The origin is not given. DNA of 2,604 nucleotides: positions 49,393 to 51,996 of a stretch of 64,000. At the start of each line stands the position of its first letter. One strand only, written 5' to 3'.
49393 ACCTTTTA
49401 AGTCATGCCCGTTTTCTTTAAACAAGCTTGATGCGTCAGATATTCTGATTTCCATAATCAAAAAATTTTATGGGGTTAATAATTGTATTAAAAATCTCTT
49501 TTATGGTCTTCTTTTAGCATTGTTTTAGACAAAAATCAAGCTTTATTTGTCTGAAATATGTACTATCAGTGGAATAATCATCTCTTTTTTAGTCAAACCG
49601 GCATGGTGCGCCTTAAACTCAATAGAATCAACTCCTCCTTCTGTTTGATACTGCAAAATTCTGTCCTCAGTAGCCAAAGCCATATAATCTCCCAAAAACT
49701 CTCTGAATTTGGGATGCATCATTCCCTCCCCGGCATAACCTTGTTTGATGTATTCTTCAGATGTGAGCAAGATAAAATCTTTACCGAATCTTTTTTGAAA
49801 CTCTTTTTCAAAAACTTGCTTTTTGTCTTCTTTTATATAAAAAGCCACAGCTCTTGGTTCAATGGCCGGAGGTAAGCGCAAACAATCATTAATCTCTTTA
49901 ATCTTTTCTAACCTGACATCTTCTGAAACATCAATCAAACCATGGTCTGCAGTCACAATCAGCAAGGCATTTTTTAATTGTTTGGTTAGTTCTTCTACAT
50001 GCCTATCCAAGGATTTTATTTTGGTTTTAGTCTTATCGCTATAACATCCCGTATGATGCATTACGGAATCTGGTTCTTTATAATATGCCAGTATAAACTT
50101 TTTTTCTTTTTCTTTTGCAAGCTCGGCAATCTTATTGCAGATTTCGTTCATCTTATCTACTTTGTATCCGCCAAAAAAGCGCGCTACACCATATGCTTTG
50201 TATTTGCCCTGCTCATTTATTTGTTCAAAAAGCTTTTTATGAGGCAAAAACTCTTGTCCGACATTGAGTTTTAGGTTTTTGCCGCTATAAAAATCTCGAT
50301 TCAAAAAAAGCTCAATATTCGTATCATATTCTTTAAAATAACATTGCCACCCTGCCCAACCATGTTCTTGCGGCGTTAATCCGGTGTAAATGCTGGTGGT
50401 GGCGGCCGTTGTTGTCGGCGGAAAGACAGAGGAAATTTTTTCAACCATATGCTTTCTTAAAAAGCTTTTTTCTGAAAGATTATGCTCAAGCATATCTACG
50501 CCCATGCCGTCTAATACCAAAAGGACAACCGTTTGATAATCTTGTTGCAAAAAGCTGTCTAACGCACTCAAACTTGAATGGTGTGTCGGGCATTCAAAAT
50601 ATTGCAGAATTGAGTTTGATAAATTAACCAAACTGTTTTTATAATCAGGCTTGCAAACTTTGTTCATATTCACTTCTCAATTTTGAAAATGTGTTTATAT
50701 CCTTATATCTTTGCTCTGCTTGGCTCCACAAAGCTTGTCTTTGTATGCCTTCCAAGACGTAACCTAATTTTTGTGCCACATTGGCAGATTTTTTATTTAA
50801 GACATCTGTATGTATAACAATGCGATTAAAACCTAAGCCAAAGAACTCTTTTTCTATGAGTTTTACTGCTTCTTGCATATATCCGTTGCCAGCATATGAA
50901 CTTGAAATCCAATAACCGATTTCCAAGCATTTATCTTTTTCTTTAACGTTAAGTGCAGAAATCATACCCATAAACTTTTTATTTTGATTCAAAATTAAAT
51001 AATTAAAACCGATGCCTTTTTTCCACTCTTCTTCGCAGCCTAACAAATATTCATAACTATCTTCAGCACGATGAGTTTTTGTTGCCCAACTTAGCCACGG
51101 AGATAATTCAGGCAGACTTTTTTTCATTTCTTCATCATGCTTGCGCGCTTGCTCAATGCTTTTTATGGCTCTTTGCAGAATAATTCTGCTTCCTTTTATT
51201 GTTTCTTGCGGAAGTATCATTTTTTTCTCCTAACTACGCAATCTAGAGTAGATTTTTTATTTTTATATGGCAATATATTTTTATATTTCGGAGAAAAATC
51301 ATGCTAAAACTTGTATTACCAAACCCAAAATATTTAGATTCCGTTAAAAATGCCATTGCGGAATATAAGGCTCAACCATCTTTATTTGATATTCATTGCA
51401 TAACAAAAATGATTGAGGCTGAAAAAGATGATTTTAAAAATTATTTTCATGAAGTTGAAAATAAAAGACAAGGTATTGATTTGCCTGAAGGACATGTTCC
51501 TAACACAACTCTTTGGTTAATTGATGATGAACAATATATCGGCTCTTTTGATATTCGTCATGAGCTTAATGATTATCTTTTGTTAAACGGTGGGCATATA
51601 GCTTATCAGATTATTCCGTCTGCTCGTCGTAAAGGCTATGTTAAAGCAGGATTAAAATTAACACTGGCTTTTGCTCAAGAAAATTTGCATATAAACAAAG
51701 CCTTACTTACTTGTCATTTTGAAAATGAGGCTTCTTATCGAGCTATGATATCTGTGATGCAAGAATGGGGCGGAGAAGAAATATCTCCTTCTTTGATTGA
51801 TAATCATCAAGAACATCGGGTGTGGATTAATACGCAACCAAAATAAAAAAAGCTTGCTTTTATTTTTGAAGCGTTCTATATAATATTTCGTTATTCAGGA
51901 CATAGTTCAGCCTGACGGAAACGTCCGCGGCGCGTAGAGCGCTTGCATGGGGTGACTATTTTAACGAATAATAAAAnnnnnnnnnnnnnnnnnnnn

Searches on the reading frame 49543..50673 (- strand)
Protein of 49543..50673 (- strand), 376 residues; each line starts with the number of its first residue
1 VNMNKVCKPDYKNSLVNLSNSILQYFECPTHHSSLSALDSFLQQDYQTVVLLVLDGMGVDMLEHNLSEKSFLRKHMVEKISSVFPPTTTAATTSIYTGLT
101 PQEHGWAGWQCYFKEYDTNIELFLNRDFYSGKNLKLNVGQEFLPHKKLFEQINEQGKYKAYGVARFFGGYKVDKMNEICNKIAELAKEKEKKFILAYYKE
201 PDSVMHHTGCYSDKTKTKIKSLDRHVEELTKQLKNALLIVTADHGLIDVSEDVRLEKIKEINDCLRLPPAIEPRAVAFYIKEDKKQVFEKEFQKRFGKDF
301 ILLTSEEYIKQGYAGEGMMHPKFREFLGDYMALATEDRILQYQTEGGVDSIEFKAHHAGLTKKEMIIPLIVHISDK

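Call 77: search_protein_families(library=pfam, proteins=[window:49543-50673:-], max_evalue=0.00001)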
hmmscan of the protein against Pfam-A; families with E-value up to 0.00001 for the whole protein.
window:49543-50673:- (376 aa): 2 families
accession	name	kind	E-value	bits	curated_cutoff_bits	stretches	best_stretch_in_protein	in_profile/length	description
PF01663.27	Phosphodiest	-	3.4e-24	86.5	23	1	49-268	1-239/342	Type I phosphodiesterase / nucleotide pyrophosphatase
PF01676.23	Metalloenzyme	-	1.2e-10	41.7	24.3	1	174-245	130-201/252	Metalloenzyme superfamily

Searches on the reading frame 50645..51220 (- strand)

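Call 77: search_protein_families(library=pfam, proteins=[window:50645-51220:-], max_evalue=0.00001)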
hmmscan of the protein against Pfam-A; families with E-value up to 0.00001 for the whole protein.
window:50645-51220:- (191 aa): 2 families
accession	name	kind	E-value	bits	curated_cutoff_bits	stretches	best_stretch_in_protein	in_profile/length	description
PF13302.13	Acetyltransf_3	-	4.1e-19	70.1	25.4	1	35-154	20-137/138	Acetyltransferase (GNAT) domain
PF00583.31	Acetyltransf_1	-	8.5e-13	49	20.7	1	52-154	17-116/116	Acetyltransferase (GNAT) family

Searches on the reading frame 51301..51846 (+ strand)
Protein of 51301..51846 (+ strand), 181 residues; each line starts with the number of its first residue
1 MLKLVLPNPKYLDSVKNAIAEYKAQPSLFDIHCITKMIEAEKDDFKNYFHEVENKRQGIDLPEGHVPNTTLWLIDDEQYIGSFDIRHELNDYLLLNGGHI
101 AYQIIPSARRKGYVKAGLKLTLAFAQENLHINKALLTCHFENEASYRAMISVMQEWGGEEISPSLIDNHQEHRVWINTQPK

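Call 77: search_protein_families(library=pfam, proteins=[window:51301-51846:+], max_evalue=0.00001)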
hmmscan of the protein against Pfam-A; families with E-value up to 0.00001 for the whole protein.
window:51301-51846:+ (181 aa): 1 family
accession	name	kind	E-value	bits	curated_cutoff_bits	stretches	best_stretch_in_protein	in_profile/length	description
PF13302.13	Acetyltransf_3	-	9.4e-08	33.3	25.4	1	61-149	45-132/138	Acetyltransferase (GNAT) domain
